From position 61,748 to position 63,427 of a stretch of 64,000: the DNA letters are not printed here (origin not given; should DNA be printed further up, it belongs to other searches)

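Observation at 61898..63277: Intein inserted inside the CX3CX2C iron-sulfur motif of a radical SAM enzyme, in an ORF missing from the ORF track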

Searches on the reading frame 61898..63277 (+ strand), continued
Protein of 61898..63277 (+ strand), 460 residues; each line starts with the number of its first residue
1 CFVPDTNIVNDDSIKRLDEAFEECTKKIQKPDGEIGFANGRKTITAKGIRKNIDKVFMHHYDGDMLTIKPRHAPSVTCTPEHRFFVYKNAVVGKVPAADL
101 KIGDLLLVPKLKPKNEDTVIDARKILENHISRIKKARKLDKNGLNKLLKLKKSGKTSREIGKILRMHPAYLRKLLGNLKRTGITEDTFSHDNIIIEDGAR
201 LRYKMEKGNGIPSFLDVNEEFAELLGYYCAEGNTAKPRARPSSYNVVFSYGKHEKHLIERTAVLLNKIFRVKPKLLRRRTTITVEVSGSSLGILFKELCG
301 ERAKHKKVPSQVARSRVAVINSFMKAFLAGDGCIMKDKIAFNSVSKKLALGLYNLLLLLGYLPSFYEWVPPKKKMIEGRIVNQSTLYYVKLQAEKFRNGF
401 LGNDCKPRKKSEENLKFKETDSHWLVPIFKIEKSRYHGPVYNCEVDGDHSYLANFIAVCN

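Call 38: search_protein_families(library=ncbifam, proteins=[P0173, P0181, P0184, P0197, P0207, P0210, P0212, P0223, P0268, P0278], max_evalue=0.00001)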
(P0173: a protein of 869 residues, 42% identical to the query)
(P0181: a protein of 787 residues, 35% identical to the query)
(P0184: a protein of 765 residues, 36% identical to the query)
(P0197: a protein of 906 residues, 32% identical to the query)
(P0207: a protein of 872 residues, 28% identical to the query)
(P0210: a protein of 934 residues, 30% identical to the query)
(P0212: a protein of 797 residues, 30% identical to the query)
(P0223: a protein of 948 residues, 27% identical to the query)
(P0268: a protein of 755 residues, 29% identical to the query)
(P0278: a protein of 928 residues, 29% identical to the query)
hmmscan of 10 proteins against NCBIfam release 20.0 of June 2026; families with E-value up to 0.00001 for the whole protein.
P0173 (869 aa): 5 families
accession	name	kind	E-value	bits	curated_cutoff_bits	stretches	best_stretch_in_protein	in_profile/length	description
NF045703.1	rSAM_Tes_intein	exception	2.3e-16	58.8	1700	1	155-661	148-657/1040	tetraether lipid synthase Tes, intein-containing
NF011303.0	PRK14715.1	equivalog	7.2e-11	39.9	1585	1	205-554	944-1283/1627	DNA-directed DNA polymerase II large subunit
TIGR01445.1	intein_Nterm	domain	8.2e-10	39.5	24.5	1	163-246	1-81/83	intein N-terminal splicing region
NF011287.0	PRK14698.1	equivalog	5.3e-08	31.3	1238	1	378-522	388-528/1017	V-type ATP synthase subunit A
NF011418.0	PRK14845.1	equivalog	3.7e-07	28.3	756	0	163-522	24-272/1049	translation initiation factor IF-2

P0181 (787 aa): 1 family
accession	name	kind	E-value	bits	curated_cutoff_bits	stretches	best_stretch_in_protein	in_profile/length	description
NF045703.1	rSAM_Tes_intein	exception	4.1e-15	54.7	1700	2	515-584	566-634/1040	tetraether lipid synthase Tes, intein-containing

P0184 (765 aa): 7 families
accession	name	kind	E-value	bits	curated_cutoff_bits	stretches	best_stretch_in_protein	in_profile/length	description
TIGR04337.1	AmmeMemoSam_rS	hypoth_equivalog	1e-22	80.5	220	2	489-596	84-188/349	AmmeMemoRadiSam system radical SAM enzyme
NF011491.0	PRK14898.1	equivalog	8.7e-13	47.2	783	1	95-409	137-383/860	DNA-directed RNA polymerase subunit A''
NF045703.1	rSAM_Tes_intein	exception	3.8e-10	38.2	1700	0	99-412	220-514/1040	tetraether lipid synthase Tes, intein-containing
TIGR01445.1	intein_Nterm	domain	2.9e-07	31.4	24.5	1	46-130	1-82/83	intein N-terminal splicing region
NF011303.0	PRK14715.1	equivalog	4.7e-07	27.3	1585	1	267-401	1122-1252/1627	DNA-directed DNA polymerase II large subunit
NF011418.0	PRK14845.1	equivalog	1.8e-06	26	756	1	44-432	22-295/1049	translation initiation factor IF-2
TIGR02493.1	PFLA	equivalog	5.4e-06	25.9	231.75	0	511-599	51-141/235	pyruvate formate-lyase-activating protein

P0197 (906 aa): 19 families
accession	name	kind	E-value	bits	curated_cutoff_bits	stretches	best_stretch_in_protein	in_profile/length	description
TIGR03471.1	HpnJ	equivalog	7.4e-35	120.7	577.6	2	648-841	221-412/472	hopanoid biosynthesis associated radical SAM protein HpnJ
TIGR02026.1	BchE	equivalog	4.1e-29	101.8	481.35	2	14-188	22-210/497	magnesium-protoporphyrin IX monomethyl ester anaerobic oxidative cyclase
TIGR04013.1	B12_SAM_MJ_1487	hypoth_equivalog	7.3e-29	100.8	251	2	17-190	13-169/382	TIGR04013 family B12-binding domain/radical SAM domain-containing protein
NF045703.1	rSAM_Tes_intein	exception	5.2e-25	87.4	1700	1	215-637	204-613/1040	tetraether lipid synthase Tes, intein-containing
TIGR04479.1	bcpD_PhpK_rSAM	subfamily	2.1e-24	85.8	600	2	646-798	261-413/504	PhpK family radical SAM P-methyltransferase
TIGR04072.2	rSAM_ladder_B12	equivalog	2.8e-23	82.3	360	2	8-188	12-196/443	lipid biosynthesis B12-binding/radical SAM protein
NF050148.1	rSAM_ApyD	equivalog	2.2e-21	75.9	750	2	39-189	69-216/645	RiPP biosynthesis radical SAM protein ApyD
TIGR04014.1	B12_SAM_MJ_0865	equivalog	7.7e-19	67.8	360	2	647-819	182-361/434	methyl-coenzyme M reductase glutamine C-methyltransferase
NF033070.1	rSAM_AprD4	equivalog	9.2e-19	67.6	500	1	640-825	212-399/456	AprD4 family radical SAM diol-dehydratase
TIGR04367.1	HpnR_B12_rSAM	equivalog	1.2e-18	67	650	1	12-214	20-231/490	hopanoid C-3 methylase HpnR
TIGR04385.1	B12_rSAM_cofa1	equivalog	2.3e-17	63.3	450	1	634-778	204-348/438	B12 lower ligand biosynthesis radical SAM protein BzaD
TIGR04295.1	B12_rSAM_oligo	hypoth_equivalog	5.4e-16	58.3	400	1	13-188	24-216/422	TIGR04295 family B12-binding domain-containing radical SAM protein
TIGR04190.1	B12_SAM_Ta0216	equivalog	4.2e-15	55.3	500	1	10-188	33-235/554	TIGR04190 family B12-binding domain/radical SAM domain protein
NF033712.0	B12_rSAM_KedN5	subfamily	9.2e-13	47.3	700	1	44-192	58-215/624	KedN5 family methylcobalamin-dependent radical SAM C-methyltransferase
TIGR03975.1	rSAM_ocin_1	subfamily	2.6e-12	46.1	281.85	1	38-159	118-243/606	RiPP maturation radical SAM C-methyltransferase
TIGR01445.1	intein_Nterm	domain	2.7e-10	41.1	24.5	1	188-261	1-83/83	intein N-terminal splicing region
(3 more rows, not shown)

P0207 (872 aa): 26 families (the best 25 are shown)
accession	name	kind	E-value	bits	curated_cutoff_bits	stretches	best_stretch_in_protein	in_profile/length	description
TIGR03471.1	HpnJ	equivalog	2.7e-53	181.5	577.6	2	635-815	213-390/472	hopanoid biosynthesis associated radical SAM protein HpnJ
NF050148.1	rSAM_ApyD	equivalog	6.6e-38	130.5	750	2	630-811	210-392/645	RiPP biosynthesis radical SAM protein ApyD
NF038361.1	rSAM_Sden_1168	equivalog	8.1e-34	117.1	575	2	639-812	301-473/560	Sden_1168 family B12-binding radical SAM P-methyltransferase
TIGR02026.1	BchE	equivalog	1e-31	110.4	481.35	2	632-851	207-426/497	magnesium-protoporphyrin IX monomethyl ester anaerobic oxidative cyclase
NF045703.1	rSAM_Tes_intein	exception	3.7e-31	107.8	1700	1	227-726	218-702/1040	tetraether lipid synthase Tes, intein-containing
TIGR04072.2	rSAM_ladder_B12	equivalog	8.8e-29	100.4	360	2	633-787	194-346/443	lipid biosynthesis B12-binding/radical SAM protein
TIGR04013.1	B12_SAM_MJ_1487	hypoth_equivalog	1.8e-28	99.5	251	2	17-214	11-190/382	TIGR04013 family B12-binding domain/radical SAM domain-containing protein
TIGR04479.1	bcpD_PhpK_rSAM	subfamily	2.4e-27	95.5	600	2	630-789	252-408/504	PhpK family radical SAM P-methyltransferase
TIGR04014.1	B12_SAM_MJ_0865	equivalog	1.3e-23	83.5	360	1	633-835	174-380/434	methyl-coenzyme M reductase glutamine C-methyltransferase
TIGR04385.1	B12_rSAM_cofa1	equivalog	2.6e-23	82.9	450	1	630-788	206-362/438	B12 lower ligand biosynthesis radical SAM protein BzaD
NF033070.1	rSAM_AprD4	equivalog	1.3e-22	80.3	500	1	635-844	213-423/456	AprD4 family radical SAM diol-dehydratase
TIGR03975.1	rSAM_ocin_1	subfamily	2.7e-22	79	281.85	2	70-190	144-281/606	RiPP maturation radical SAM C-methyltransferase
TIGR04367.1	HpnR_B12_rSAM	equivalog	2.1e-18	66.2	650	2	633-866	200-430/490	hopanoid C-3 methylase HpnR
NF033712.0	B12_rSAM_KedN5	subfamily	1.1e-16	60.2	700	1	32-195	38-216/624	KedN5 family methylcobalamin-dependent radical SAM C-methyltransferase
NF011303.0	PRK14715.1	equivalog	5.8e-16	56.8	1585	1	384-503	1118-1232/1627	DNA-directed DNA polymerase II large subunit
TIGR01445.1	intein_Nterm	domain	3.3e-09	37.6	24.5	1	190-260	1-82/83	intein N-terminal splicing region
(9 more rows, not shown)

P0210 (934 aa): 27 families (the best 25 are shown)
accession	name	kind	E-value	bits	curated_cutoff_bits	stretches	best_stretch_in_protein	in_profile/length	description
TIGR03471.1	HpnJ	equivalog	4.7e-72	243.4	577.6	2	682-912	221-446/472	hopanoid biosynthesis associated radical SAM protein HpnJ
TIGR02026.1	BchE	equivalog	3.2e-59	201.1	481.35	2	680-904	214-432/497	magnesium-protoporphyrin IX monomethyl ester anaerobic oxidative cyclase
NF050148.1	rSAM_ApyD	equivalog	7.8e-45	153.4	750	2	684-847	224-390/645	RiPP biosynthesis radical SAM protein ApyD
TIGR04479.1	bcpD_PhpK_rSAM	subfamily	7.2e-42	143.4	600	2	685-832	266-413/504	PhpK family radical SAM P-methyltransferase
NF038361.1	rSAM_Sden_1168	equivalog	3.4e-39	134.8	575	2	680-856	302-479/560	Sden_1168 family B12-binding radical SAM P-methyltransferase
TIGR04385.1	B12_rSAM_cofa1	equivalog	9e-38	130.6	450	2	681-828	217-364/438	B12 lower ligand biosynthesis radical SAM protein BzaD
NF033070.1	rSAM_AprD4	equivalog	2.6e-32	112.3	500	1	682-863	220-402/456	AprD4 family radical SAM diol-dehydratase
TIGR04072.2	rSAM_ladder_B12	equivalog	1.1e-31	109.9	360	2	682-857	203-379/443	lipid biosynthesis B12-binding/radical SAM protein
TIGR03975.1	rSAM_ocin_1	subfamily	3.2e-25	88.7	281.85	2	91-214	146-270/606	RiPP maturation radical SAM C-methyltransferase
TIGR04014.1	B12_SAM_MJ_0865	equivalog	6.1e-24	84.6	360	1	676-852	177-360/434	methyl-coenzyme M reductase glutamine C-methyltransferase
TIGR04295.1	B12_rSAM_oligo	hypoth_equivalog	1.5e-21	76.6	400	1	33-224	25-219/422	TIGR04295 family B12-binding domain-containing radical SAM protein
TIGR04367.1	HpnR_B12_rSAM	equivalog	2.9e-21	75.6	650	2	32-222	21-203/490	hopanoid C-3 methylase HpnR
TIGR04013.1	B12_SAM_MJ_1487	hypoth_equivalog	3.7e-19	68.8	251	2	744-848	248-355/382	TIGR04013 family B12-binding domain/radical SAM domain-containing protein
TIGR04190.1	B12_SAM_Ta0216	equivalog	5.1e-17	61.7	500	1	33-222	37-236/554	TIGR04190 family B12-binding domain/radical SAM domain protein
NF033712.0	B12_rSAM_KedN5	subfamily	1.3e-15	56.7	700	1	48-221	37-211/624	KedN5 family methylcobalamin-dependent radical SAM C-methyltransferase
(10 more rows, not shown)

P0212 (797 aa): 23 families
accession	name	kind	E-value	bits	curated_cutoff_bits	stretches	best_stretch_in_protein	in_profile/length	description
NF045703.1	rSAM_Tes_intein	exception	6e-17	60.7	1700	1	57-379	215-512/1040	tetraether lipid synthase Tes, intein-containing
NF047865.1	rSAM_PapB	equivalog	9.1e-13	48.1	340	1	585-776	135-317/330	PapB family radical SAM/SPASM ranthipeptide maturase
NF012164.0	AlbA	equivalog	9.3e-11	40.8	850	1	456-556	128-233/442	subtilosin maturase AlbA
TIGR03962.1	mycofact_rSAM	equivalog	3.1e-09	36.5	265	0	450-559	22-134/339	mycofactocin radical SAM maturase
NF040492.1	not_ScfB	exception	3.9e-09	35.9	855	1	613-778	260-418/450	ScfB-related radical SAM/SPASM orphan maturase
TIGR02666.1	moaA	equivalog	6.1e-09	35.3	284.05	0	463-524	37-102/336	GTP 3',8-cyclase MoaA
NF011491.0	PRK14898.1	equivalog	9e-09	33.9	783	1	60-383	139-388/860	DNA-directed RNA polymerase subunit A''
TIGR04303.1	GeoRSP_rSAM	equivalog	1.5e-08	34.6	400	0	636-781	177-312/325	GeoRSP system radical SAM/SPASM protein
TIGR04317.1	W_rSAM_matur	equivalog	2.5e-08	33.4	380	0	456-545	19-113/349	tungsten cofactor oxidoreductase radical SAM maturase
NF011303.0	PRK14715.1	equivalog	4.9e-08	30.5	1585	1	58-372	956-1254/1627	DNA-directed DNA polymerase II large subunit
TIGR04055.1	rSAM_NirJ2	equivalog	5.2e-08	32.8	500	0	454-559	13-122/326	putative heme d1 biosynthesis radical SAM protein NirJ2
TIGR03974.1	rSAM_six_Cys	equivalog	1.1e-07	31.1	425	1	703-780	346-421/451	thioether cross-link-forming SCIFF peptide maturase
TIGR04085.1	rSAM_more_4Fe4S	domain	1.4e-07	31.8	27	1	704-783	1-82/93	SPASM domain-containing protein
NF011287.0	PRK14698.1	equivalog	6.9e-07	27.6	1238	1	223-382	389-536/1017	V-type ATP synthase subunit A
NF006207.0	PRK08332.1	equivalog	9.1e-07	26.5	2400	0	223-382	1001-1146/1684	vitamin B12-dependent ribonucleotide reductase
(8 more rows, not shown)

P0223 (948 aa): 22 families
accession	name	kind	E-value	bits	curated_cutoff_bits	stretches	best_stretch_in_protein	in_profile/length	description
TIGR03471.1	HpnJ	equivalog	5.3e-97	325.6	577.6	2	687-939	220-469/472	hopanoid biosynthesis associated radical SAM protein HpnJ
TIGR02026.1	BchE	equivalog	2.1e-39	135.7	481.35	2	30-224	19-210/497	magnesium-protoporphyrin IX monomethyl ester anaerobic oxidative cyclase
NF045703.1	rSAM_Tes_intein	exception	6e-32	110.4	1700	1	269-685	213-613/1040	tetraether lipid synthase Tes, intein-containing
NF038361.1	rSAM_Sden_1168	equivalog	1.5e-23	83.2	575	2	687-861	303-478/560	Sden_1168 family B12-binding radical SAM P-methyltransferase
TIGR04479.1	bcpD_PhpK_rSAM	subfamily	1.1e-21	76.8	600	1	681-838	255-413/504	PhpK family radical SAM P-methyltransferase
NF050148.1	rSAM_ApyD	equivalog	1.7e-17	63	750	2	688-854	222-391/645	RiPP biosynthesis radical SAM protein ApyD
TIGR04072.2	rSAM_ladder_B12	equivalog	7.3e-16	57.8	360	1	689-865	204-381/443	lipid biosynthesis B12-binding/radical SAM protein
NF033070.1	rSAM_AprD4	equivalog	1e-15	57.6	500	1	713-864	243-398/456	AprD4 family radical SAM diol-dehydratase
TIGR04367.1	HpnR_B12_rSAM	equivalog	3.3e-15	55.6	650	1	33-224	22-202/490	hopanoid C-3 methylase HpnR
NF011303.0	PRK14715.1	equivalog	1.5e-14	52.1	1585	1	430-619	1113-1305/1627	DNA-directed DNA polymerase II large subunit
TIGR04013.1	B12_SAM_MJ_1487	hypoth_equivalog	1e-13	50.9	251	1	64-229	33-172/382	TIGR04013 family B12-binding domain/radical SAM domain-containing protein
NF033712.0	B12_rSAM_KedN5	subfamily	1.2e-12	46.9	700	1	71-224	60-211/624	KedN5 family methylcobalamin-dependent radical SAM C-methyltransferase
TIGR03975.1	rSAM_ocin_1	subfamily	3.4e-12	45.7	281.85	1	111-224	167-281/606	RiPP maturation radical SAM C-methyltransferase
TIGR04190.1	B12_SAM_Ta0216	equivalog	5.7e-12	45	500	1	33-224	37-235/554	TIGR04190 family B12-binding domain/radical SAM domain protein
TIGR04014.1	B12_SAM_MJ_0865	equivalog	1.7e-11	43.6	360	0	760-835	262-337/434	methyl-coenzyme M reductase glutamine C-methyltransferase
TIGR01445.1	intein_Nterm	domain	1.6e-06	29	24.5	0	224-308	1-82/83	intein N-terminal splicing region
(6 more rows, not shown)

P0268 (755 aa): 4 families
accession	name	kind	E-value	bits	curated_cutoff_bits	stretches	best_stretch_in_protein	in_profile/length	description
NF045703.1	rSAM_Tes_intein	exception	8.6e-13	47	1700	1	90-485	212-612/1040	tetraether lipid synthase Tes, intein-containing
NF011303.0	PRK14715.1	equivalog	8e-12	43.1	1585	1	239-436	1102-1301/1627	DNA-directed DNA polymerase II large subunit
NF011418.0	PRK14845.1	equivalog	7.8e-09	33.8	756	1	86-404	68-279/1049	translation initiation factor IF-2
NF005852.0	PRK07773.1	equivalog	3.1e-08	32.4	780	1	334-415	590-677/886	replicative DNA helicase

P0278 (928 aa): 14 families
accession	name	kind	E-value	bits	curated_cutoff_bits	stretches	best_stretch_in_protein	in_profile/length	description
TIGR04479.1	bcpD_PhpK_rSAM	subfamily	6.7e-23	80.8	600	1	664-822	271-426/504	PhpK family radical SAM P-methyltransferase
TIGR02026.1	BchE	equivalog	2.5e-21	76.1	481.35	1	654-825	214-385/497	magnesium-protoporphyrin IX monomethyl ester anaerobic oxidative cyclase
TIGR03471.1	HpnJ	equivalog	1.8e-19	70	577.6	1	657-827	222-387/472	hopanoid biosynthesis associated radical SAM protein HpnJ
TIGR04014.1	B12_SAM_MJ_0865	equivalog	6.5e-13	48.2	360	1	655-838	182-369/434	methyl-coenzyme M reductase glutamine C-methyltransferase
TIGR04385.1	B12_rSAM_cofa1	equivalog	3.8e-11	42.9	450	0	657-801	219-360/438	B12 lower ligand biosynthesis radical SAM protein BzaD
TIGR04013.1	B12_SAM_MJ_1487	hypoth_equivalog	4.4e-11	42.2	251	0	739-823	267-353/382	TIGR04013 family B12-binding domain/radical SAM domain-containing protein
NF033070.1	rSAM_AprD4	equivalog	5e-10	38.9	500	0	720-826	280-389/456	AprD4 family radical SAM diol-dehydratase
TIGR03975.1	rSAM_ocin_1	subfamily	9.3e-09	34.3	281.85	1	665-802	296-427/606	RiPP maturation radical SAM C-methyltransferase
NF045703.1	rSAM_Tes_intein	exception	1.4e-08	33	1700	1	251-554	215-501/1040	tetraether lipid synthase Tes, intein-containing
TIGR04072.2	rSAM_ladder_B12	equivalog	2.7e-08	32.9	360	1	658-806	205-350/443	lipid biosynthesis B12-binding/radical SAM protein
NF050148.1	rSAM_ApyD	equivalog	1.5e-07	30.3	750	0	655-790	220-351/645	RiPP biosynthesis radical SAM protein ApyD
NF045585.1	rSAM_slr0320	equivalog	2.4e-07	29.7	775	0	658-773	260-375/511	photosystem II high light acclimation radical SAM protein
TIGR04367.1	HpnR_B12_rSAM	equivalog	1.7e-06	26.8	650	0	732-828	280-374/490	hopanoid C-3 methylase HpnR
NF038361.1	rSAM_Sden_1168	equivalog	1.9e-06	26.8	575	0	655-828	303-474/560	Sden_1168 family B12-binding radical SAM P-methyltransferase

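Call 47: find_related_loci(query=A3, collection=genome_contigs, flank=1500)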
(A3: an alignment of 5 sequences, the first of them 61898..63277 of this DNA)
Query A3 (460 aa) in genome_contigs; peptide patterns used: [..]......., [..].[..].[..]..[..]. (x = any residue, [..] = any of these).
86 stretches matched a pattern; 49 encode a relative of the query (tblastn E <= 1e-3); 47 distinct loci.
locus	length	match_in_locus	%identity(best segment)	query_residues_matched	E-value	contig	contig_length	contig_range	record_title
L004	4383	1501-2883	69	1-460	0e+0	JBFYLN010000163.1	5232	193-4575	MAG: Candidatus Micrarchaeota archaeon isolate PPR_0037 k121_3315291, whole genome shotgun sequence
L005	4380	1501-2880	66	1-460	0e+0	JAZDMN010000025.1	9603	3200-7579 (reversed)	MAG: Candidatus Micrarchaeota archaeon isolate MEGAHIT-group-0.655 k141_20474004, whole genome shotgun sequence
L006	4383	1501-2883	65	1-460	0e+0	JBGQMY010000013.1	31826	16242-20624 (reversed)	MAG: Candidatus Micrarchaeia archaeon isolate OBJ2_061818_130_7 k141_1573700_length_31826_cov_9.9938, whole genome shotg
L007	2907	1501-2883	64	1-460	0e+0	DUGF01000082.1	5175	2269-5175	MAG TPA_asm: Candidatus Micrarchaeota archaeon isolate UBA10214 contig_292019, whole genome shotgun sequence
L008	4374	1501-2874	63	1-460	0e+0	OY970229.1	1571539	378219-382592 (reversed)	MAG: uncultured Candidatus Micrarchaeota archaeon isolate MFD01476.bin.c.6 genome assembly, chromosome: 1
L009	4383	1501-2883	61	1-460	0e+0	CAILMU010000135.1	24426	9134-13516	uncultured Candidatus Micrarchaeota archaeon isolate AlinenSediments_bin-0775 genome assembly, contig: bin-0775:135/246,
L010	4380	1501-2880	68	1-460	0e+0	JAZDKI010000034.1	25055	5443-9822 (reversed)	MAG: Candidatus Micrarchaeota archaeon isolate MEGAHIT-group-0.526 k141_9276559, whole genome shotgun sequence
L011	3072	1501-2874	49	1-460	8e-152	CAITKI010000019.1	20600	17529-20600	uncultured Candidatus Micrarchaeota archaeon isolate AM-lipid-02-D9_bin-1051 genome assembly, contig: bin-1051:019/154,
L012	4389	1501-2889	49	1-460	4e-149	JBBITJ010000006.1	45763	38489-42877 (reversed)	MAG: Candidatus Micrarchaeota archaeon isolate TCF170221_bin_394 NODE_204_length_45763_cov_14.240374, whole genome shotg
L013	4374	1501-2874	49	1-460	4e-147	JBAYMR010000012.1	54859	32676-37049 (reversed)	MAG: Candidatus Micrarchaeia archaeon isolate SO_2016_LW1_44 scaffold00364_LW64-88_2016, whole genome shotgun sequence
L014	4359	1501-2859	47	1-460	3e-139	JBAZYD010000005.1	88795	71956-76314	MAG: Candidatus Micrarchaeia archaeon isolate SO_2017_GW1_72 NODE_1628_length_88795_cov_1.361359_OW334_2017, whole genom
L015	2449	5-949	64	147-460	5e-136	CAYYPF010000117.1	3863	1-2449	MAG TPA_asm: Candidatus Micrarchaeota archaeon isolate binchicken_co387_57 genome assembly, contig: NODE_34811_length_38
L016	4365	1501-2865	47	1-460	3e-133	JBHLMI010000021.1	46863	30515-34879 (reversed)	MAG: Promethearchaeota archaeon isolate DZ2M.271 DZ2M.271@1889, whole genome shotgun sequence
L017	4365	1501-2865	48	1-460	4e-132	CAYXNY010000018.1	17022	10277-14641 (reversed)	MAG TPA_asm: Candidatus Micrarchaeota archaeon isolate SRP231805_co4_95 genome assembly, contig: k141_30065, whole genom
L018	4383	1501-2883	66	1-460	0e+0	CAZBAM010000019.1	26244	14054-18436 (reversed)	MAG TPA_asm: Candidatus Micrarchaeota archaeon isolate binchicken_co33_206 genome assembly, contig: NODE_1747_length_262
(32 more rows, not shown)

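Call 55: search_protein_families(library=ncbifam, proteins=[P0255, P0247, P0285, P0282, P0266, P0263, P0241, P0233, P0242], max_evalue=1e-20)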
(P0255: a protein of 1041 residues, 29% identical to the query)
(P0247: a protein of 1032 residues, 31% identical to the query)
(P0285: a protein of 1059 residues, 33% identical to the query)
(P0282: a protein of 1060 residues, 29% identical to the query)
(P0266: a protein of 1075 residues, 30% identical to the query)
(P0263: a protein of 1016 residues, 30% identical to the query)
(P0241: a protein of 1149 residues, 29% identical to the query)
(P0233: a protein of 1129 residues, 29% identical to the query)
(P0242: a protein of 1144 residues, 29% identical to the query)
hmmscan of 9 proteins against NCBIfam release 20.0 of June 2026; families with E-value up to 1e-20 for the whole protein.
P0255 (1041 aa): 0 families

P0247 (1032 aa): 0 families

P0285 (1059 aa): 0 families

P0282 (1060 aa): 2 families
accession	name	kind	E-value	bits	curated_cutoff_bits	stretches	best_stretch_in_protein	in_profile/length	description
NF045703.1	rSAM_Tes_intein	exception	6.4e-24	83.8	1700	0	78-447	152-507/1040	tetraether lipid synthase Tes, intein-containing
NF011491.0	PRK14898.1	equivalog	1.4e-21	76.3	783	0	82-440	76-372/860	DNA-directed RNA polymerase subunit A''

P0266 (1075 aa): 0 families

P0263 (1016 aa): 1 family
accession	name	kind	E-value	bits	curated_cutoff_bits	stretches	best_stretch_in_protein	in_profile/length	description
NF011491.0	PRK14898.1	equivalog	3.1e-22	78.5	783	0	228-402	243-410/860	DNA-directed RNA polymerase subunit A''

P0241 (1149 aa): 1 family
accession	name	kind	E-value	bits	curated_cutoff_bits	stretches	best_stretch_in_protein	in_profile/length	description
NF011491.0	PRK14898.1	equivalog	7e-26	90.5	783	0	457-813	69-423/860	DNA-directed RNA polymerase subunit A''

P0233 (1129 aa): 0 families

P0242 (1144 aa): 0 families
